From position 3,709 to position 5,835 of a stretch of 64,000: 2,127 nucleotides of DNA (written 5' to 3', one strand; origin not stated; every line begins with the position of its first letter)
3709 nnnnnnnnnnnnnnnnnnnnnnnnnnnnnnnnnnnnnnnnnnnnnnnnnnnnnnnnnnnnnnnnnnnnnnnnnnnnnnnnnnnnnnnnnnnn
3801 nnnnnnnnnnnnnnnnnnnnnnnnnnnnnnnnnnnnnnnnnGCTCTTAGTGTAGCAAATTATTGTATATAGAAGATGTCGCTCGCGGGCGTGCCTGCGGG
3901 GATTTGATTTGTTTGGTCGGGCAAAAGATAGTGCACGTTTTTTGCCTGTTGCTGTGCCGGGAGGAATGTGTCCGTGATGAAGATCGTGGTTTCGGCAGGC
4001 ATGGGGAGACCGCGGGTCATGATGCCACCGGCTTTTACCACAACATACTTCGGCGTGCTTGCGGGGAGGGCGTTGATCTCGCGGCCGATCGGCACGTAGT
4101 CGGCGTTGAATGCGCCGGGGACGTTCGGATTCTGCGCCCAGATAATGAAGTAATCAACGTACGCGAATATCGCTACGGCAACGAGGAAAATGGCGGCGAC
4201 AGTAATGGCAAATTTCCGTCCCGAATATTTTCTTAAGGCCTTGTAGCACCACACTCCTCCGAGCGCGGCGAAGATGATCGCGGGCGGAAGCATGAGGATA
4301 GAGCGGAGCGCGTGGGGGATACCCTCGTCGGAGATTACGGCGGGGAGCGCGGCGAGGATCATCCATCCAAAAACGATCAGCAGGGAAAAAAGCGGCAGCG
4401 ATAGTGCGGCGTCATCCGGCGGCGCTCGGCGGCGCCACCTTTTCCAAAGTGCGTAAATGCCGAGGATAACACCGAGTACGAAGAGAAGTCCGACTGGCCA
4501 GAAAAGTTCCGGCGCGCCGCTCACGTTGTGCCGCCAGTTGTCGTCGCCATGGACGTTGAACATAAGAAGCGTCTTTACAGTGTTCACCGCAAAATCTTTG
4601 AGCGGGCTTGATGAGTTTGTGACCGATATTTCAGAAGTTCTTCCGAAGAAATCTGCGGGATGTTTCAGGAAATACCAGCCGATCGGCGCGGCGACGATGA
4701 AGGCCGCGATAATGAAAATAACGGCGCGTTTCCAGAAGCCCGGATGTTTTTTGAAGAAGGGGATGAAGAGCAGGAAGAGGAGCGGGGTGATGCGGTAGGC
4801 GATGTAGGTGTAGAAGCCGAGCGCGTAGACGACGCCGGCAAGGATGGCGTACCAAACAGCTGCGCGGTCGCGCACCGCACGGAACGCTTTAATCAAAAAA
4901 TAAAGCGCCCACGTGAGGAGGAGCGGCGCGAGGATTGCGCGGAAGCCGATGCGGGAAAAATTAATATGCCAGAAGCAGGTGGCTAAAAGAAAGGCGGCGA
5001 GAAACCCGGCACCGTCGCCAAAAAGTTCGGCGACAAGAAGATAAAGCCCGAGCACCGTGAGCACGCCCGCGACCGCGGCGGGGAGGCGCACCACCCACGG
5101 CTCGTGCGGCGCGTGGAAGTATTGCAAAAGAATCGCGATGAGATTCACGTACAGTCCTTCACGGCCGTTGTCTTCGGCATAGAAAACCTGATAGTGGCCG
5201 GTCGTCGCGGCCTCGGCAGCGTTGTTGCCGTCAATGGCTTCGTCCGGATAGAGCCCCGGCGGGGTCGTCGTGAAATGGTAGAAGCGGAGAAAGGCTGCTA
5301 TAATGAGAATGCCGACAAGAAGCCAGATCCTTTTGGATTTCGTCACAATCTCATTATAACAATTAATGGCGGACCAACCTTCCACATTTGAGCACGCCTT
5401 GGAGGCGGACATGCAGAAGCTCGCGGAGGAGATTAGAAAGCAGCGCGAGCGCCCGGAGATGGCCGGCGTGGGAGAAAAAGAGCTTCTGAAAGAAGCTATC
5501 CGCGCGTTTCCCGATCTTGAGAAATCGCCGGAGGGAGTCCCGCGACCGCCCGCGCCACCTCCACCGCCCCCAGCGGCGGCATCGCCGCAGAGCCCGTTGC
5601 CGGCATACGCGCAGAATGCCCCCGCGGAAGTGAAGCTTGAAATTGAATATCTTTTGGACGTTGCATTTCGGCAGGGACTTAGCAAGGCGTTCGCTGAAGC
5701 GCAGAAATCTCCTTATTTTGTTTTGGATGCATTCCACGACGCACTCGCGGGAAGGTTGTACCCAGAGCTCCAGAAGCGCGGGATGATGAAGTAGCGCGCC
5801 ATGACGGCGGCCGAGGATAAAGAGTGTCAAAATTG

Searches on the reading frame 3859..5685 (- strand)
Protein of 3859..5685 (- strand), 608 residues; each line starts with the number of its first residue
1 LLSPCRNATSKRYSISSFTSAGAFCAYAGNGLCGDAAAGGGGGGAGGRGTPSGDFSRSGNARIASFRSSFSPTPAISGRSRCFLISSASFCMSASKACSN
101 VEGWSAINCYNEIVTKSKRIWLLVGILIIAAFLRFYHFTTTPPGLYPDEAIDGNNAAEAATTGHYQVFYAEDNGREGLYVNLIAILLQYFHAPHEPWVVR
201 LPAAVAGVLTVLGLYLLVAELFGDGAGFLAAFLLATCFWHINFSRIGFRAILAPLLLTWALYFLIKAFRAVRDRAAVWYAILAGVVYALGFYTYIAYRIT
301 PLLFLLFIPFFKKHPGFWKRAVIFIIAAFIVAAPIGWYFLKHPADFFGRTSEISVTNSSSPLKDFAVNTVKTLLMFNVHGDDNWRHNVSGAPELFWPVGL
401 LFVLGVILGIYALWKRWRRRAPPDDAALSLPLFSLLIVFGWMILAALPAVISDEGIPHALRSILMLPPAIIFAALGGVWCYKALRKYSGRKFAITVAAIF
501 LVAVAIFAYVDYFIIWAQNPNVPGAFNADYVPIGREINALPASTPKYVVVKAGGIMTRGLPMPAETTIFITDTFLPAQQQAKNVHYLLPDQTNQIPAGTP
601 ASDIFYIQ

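Call 67: search_protein_families(library=pfam, proteins=[window:3859-5685:-], max_evalue=0.001)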
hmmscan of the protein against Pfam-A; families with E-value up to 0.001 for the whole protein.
window:3859-5685:- (608 aa): 2 families
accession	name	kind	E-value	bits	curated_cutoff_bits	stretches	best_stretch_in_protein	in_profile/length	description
PF13231.12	PMT_2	-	3e-11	44.2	26.1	1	194-333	19-155/160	Dolichyl-phosphate-mannose-protein mannosyltransferase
PF02516.20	STT3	-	5.4e-05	23.3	24.5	1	198-310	98-205/405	Oligosaccharyl transferase STT3, N-terminal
